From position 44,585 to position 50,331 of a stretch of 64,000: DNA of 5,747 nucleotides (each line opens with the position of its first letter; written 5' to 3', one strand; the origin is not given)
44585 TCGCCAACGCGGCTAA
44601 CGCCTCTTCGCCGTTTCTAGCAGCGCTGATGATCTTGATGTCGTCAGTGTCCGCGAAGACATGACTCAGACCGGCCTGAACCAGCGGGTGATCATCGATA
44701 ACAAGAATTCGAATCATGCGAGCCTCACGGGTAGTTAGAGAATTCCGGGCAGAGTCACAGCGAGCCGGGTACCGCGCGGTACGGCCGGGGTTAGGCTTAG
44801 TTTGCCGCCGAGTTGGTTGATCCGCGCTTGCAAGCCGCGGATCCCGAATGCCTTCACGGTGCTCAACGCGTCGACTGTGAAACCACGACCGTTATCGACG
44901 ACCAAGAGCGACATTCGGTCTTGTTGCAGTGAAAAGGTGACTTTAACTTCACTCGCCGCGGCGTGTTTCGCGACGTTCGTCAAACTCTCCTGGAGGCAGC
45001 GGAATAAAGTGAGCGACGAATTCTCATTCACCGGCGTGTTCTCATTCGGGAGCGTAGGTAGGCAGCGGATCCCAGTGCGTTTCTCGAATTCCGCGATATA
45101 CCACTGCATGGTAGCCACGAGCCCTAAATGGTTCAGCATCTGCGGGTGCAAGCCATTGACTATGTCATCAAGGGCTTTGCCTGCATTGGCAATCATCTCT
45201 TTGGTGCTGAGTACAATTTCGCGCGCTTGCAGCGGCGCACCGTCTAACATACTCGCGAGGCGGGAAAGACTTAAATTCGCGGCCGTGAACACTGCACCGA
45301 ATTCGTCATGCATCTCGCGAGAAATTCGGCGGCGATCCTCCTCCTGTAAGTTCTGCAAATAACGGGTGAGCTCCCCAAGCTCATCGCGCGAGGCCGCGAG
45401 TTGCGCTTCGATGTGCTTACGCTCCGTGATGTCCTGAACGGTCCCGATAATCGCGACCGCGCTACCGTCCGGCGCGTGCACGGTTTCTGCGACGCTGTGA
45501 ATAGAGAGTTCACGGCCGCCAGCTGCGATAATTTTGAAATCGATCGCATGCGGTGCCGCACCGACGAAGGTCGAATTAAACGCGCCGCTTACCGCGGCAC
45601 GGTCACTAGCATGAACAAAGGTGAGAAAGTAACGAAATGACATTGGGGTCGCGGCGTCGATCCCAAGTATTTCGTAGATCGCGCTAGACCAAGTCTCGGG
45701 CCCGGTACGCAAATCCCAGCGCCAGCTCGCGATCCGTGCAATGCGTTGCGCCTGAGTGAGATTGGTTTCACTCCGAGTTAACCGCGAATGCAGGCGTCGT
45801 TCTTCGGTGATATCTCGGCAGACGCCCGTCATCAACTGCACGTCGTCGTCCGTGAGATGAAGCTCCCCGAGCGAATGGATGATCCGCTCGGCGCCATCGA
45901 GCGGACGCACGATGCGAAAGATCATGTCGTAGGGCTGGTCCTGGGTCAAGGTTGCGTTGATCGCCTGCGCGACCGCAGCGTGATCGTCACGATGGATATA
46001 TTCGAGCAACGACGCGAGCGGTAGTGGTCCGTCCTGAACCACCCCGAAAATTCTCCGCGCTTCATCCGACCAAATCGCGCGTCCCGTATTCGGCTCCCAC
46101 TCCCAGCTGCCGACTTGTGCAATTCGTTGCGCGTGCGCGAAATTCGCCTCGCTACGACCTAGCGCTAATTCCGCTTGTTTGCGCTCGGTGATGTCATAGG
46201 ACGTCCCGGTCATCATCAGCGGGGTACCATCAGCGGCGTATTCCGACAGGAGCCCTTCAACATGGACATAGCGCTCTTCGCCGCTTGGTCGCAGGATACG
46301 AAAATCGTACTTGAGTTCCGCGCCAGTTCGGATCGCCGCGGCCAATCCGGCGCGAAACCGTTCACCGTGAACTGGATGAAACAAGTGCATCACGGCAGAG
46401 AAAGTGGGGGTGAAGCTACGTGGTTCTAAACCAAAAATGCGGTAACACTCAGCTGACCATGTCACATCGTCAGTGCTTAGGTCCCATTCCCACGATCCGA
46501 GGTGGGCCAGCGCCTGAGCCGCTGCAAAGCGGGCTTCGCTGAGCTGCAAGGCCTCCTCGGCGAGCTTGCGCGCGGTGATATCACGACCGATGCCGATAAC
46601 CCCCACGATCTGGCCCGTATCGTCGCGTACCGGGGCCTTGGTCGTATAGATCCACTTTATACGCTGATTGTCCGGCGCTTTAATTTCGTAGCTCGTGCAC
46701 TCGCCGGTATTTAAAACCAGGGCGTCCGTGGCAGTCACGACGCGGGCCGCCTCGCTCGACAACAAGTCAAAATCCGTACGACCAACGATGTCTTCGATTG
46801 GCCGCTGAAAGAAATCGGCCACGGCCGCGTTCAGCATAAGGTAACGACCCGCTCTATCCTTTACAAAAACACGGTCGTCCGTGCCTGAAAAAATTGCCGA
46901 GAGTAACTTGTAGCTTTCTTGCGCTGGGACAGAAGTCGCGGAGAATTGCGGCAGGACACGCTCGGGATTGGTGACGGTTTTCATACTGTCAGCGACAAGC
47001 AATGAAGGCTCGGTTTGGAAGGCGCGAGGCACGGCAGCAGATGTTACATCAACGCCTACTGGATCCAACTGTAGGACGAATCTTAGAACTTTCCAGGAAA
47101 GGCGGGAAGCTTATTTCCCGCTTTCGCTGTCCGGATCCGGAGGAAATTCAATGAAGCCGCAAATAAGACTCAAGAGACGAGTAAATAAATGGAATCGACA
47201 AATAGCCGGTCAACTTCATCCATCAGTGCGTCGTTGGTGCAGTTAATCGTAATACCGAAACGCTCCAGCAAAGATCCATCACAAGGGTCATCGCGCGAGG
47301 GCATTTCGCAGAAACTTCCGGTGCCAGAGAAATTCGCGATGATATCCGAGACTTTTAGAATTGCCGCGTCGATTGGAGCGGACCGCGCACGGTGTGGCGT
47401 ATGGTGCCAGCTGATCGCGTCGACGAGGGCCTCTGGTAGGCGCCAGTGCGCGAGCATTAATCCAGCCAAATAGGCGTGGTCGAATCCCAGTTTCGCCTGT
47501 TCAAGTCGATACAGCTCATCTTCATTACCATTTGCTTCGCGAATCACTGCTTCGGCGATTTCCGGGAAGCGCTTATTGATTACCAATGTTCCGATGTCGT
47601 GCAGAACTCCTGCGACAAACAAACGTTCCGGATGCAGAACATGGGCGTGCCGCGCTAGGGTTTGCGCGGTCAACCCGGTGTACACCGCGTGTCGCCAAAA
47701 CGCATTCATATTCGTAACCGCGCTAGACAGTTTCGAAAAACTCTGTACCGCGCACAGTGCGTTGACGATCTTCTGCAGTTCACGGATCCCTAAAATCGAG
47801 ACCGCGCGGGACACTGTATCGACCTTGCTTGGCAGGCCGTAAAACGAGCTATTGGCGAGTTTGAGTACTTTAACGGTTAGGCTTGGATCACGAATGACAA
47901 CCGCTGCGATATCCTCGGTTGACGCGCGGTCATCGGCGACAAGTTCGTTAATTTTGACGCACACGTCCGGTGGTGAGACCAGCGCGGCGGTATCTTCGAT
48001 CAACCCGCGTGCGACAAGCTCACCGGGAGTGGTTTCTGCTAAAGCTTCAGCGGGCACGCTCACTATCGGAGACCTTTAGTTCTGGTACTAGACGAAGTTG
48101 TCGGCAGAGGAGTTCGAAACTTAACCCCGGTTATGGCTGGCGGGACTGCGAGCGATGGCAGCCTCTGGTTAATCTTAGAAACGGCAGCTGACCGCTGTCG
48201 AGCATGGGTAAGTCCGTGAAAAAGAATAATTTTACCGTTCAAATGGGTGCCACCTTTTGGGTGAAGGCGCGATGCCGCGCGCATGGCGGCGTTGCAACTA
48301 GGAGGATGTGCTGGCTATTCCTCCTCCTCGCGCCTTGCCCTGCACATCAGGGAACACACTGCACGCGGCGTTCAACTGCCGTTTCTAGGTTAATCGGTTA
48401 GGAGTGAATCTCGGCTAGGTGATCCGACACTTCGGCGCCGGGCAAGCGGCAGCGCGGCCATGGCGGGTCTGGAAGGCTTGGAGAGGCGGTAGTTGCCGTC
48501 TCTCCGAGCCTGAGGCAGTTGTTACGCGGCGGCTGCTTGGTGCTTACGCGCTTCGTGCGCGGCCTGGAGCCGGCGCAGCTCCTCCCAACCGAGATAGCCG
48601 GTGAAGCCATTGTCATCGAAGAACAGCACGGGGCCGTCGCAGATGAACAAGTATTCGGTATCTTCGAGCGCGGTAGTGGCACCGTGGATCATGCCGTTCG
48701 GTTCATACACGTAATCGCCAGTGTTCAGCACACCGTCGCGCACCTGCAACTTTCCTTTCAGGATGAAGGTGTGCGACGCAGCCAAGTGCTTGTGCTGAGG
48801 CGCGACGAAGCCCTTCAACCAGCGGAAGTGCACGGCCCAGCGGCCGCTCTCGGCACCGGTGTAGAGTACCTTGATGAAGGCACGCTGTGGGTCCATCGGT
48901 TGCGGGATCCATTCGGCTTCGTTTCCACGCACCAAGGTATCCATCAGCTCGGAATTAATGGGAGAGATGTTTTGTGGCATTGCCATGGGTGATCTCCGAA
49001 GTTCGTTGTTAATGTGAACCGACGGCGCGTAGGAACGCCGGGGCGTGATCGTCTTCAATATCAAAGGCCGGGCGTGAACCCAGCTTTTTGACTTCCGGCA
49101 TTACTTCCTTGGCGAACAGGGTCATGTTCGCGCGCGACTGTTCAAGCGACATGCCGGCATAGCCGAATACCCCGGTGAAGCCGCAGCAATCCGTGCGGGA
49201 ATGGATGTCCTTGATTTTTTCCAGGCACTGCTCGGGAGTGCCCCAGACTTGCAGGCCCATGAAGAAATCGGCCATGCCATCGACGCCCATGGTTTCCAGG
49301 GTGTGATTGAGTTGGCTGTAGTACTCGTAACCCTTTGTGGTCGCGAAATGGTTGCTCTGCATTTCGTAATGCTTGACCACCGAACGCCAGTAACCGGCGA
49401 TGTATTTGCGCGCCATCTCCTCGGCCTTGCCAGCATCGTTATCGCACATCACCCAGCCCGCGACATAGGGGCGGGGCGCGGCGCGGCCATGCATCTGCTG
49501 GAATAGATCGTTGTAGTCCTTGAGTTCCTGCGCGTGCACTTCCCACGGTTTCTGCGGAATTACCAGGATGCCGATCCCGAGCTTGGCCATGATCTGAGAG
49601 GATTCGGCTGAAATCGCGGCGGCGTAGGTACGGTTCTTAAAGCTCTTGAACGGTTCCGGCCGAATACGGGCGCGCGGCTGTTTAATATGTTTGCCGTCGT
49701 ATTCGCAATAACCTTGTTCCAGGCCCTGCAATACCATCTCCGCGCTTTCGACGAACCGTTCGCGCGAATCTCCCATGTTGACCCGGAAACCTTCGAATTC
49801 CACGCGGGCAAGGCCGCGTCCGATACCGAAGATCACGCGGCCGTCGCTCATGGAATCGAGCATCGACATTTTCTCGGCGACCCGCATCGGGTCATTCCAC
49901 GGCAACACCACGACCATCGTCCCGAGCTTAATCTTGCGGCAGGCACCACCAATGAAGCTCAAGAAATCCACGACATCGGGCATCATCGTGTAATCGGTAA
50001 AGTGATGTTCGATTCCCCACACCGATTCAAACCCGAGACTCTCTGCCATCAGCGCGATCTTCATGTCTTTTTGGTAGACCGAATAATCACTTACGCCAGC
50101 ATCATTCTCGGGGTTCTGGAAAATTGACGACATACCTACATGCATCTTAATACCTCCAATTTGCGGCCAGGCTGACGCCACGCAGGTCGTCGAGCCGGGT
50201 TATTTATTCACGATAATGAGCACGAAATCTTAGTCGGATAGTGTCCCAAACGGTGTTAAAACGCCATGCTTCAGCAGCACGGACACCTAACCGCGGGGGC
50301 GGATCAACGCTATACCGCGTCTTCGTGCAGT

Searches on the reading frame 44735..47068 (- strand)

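Call 4: search_protein_families(library=pfam, proteins=[window:44735-47068:-])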
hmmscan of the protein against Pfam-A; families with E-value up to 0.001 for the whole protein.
window:44735-47068:- (777 aa): 7 families
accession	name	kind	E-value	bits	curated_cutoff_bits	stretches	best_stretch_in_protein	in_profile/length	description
PF08447.18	PAS_3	-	2.9e-38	130.5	25.6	3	202-289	2-88/89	PAS fold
PF08448.16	PAS_4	-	1.4e-30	106.2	23.1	1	63-168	4-109/110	PAS fold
PF00989.32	PAS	-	4.3e-23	81.9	22.6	1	56-164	3-113/113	PAS fold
PF13426.13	PAS_9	-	4.4e-14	53.1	27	1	67-166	4-103/103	PAS domain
PF02518.31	HATPase_c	-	2.1e-09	38.3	26.4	1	686-774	4-108/111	Histidine kinase-, DNA gyrase B-, and HSP90-like ATPase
PF07730.19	HisKA_3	-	7.4e-09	36.5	24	1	579-643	2-66/68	Histidine kinase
PF13581.12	HATPase_c_2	-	0.00067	20.1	27.4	0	691-734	35-83/127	Histidine kinase-like ATPase domain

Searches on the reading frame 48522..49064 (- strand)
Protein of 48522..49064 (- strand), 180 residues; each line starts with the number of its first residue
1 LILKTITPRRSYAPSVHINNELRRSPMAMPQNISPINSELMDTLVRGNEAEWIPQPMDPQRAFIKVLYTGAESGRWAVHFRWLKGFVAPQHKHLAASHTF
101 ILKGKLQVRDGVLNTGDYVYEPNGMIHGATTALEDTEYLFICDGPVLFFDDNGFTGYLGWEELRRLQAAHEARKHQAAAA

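Call 3: search_protein_families(library=pfam, proteins=[window:48522-49064:-])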
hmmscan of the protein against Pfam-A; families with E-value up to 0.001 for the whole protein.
window:48522-49064:- (180 aa): 3 families
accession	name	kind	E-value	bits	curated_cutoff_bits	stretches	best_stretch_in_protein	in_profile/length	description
PF12973.13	Cupin_7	-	2.1e-26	92.2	27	1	42-146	3-104/105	ChrR Cupin-like domain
PF14499.12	DUF4437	-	0.0001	22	24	1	67-141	27-108/250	Domain of unknown function (DUF4437)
PF07883.17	Cupin_2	-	0.00027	21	27.2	1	82-131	5-58/70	Cupin domain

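Call 5: search_protein_families(library=ncbifam, proteins=[window:48522-49064:-], max_evalue=0.00001)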
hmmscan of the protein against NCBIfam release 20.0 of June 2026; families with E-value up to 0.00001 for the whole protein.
window:48522-49064:- (180 aa): 0 families

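Call 51: search_protein_families(library=ncbifam, proteins=[window:48522-48986:-], max_evalue=0.000001)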
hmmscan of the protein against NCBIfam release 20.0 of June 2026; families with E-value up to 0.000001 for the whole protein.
window:48522-48986:- (154 aa): 0 families

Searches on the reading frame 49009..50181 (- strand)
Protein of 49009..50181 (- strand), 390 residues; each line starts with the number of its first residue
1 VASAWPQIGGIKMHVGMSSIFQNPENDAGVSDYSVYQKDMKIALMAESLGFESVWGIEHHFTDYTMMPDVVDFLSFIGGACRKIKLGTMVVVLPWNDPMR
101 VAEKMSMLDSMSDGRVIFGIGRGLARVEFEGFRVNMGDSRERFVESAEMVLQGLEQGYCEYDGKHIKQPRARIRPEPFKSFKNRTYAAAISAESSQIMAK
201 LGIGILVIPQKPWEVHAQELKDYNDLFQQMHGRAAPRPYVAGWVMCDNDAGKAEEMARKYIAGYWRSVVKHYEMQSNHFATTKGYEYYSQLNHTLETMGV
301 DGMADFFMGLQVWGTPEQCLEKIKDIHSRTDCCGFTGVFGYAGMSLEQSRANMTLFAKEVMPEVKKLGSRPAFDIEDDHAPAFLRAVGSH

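Call 3: search_protein_families(library=pfam, proteins=[window:49009-50181:-])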
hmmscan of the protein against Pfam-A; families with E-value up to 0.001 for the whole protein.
window:49009-50181:- (390 aa): 1 family
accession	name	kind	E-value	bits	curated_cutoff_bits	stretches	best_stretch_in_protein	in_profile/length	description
PF00296.26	Bac_luciferase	-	4.5e-57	194.2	27.9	1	20-328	5-309/314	Luciferase-like monooxygenase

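Call 5: search_protein_families(library=ncbifam, proteins=[window:49009-50181:-], max_evalue=0.00001)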
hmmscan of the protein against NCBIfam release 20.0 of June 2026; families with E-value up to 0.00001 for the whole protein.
window:49009-50181:- (390 aa): 21 families
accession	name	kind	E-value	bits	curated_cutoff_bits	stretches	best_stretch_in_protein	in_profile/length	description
NF052254.1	luciferase_Alph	exception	8e-47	160.1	600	1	30-366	15-352/354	luciferase subunit alpha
TIGR03619.1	F420_Rv2161c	subfamily_domain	8.9e-25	87.7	166.9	1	41-253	2-224/247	TIGR03619 family F420-dependent LLM class oxidoreductase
NF052255.1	luciferase_Beta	exception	6.5e-24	84.6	500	1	20-274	6-262/325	luciferase subunit beta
TIGR04027.1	LLM_KPN_01858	hypoth_equivalog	7.9e-24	84.2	412.9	1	42-216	25-192/326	putative FMN-dependent luciferase-like monooxygenase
TIGR04020.1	seco_metab_LLM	subfamily_domain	2.7e-22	79.4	244.45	1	31-327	13-310/341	MupA/Atu3671 family FMN-dependent luciferase-like monooxygenase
TIGR03558.1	oxido_grp_1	subfamily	5.6e-22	78.4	166.95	1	29-331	12-299/325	MsnO8 family LLM class oxidoreductase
TIGR03858.1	LLM_2I7G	subfamily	2.6e-18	66.1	462.25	1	28-365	17-337/337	Atu2307/SP_0267 family LLM class monooxygenase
TIGR03571.1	lucif_BA3436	subfamily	8.7e-18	64.6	303.9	1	36-227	30-225/304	TIGR03571 family LLM class oxidoreductase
TIGR03560.1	F420_Rv1855c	subfamily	2.7e-17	63.3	231.4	1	35-180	11-165/227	TIGR03560 family F420-dependent LLM class oxidoreductase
TIGR03555.1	F420_mer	equivalog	1.3e-15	57.6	348.7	1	37-328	12-296/325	5,10-methylenetetrahydromethanopterin reductase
NF002619.0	PRK02271.1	equivalog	1.4e-14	54.1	276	1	40-328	17-297/329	5,10-methylenetetrahydromethanopterin reductase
TIGR04036.1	LLM_CE1758_fam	subfamily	9.1e-14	51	479.1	1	17-165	8-155/355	CE1758 family FMN-dependent luciferase-like monooxygenase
TIGR03621.1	F420_MSMEG_2516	subfamily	2.1e-13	50.1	213.15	1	40-175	17-149/295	TIGR03621 family F420-dependent LLM class oxidoreductase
NF007802.0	PRK10508.1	equivalog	2.3e-10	40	540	1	28-240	18-222/335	luciferase-like monooxygenase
TIGR03856.1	F420_MSMEG_2906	subfamily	1.5e-09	37.8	243.7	1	36-147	15-130/249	LLM class F420-dependent oxidoreductase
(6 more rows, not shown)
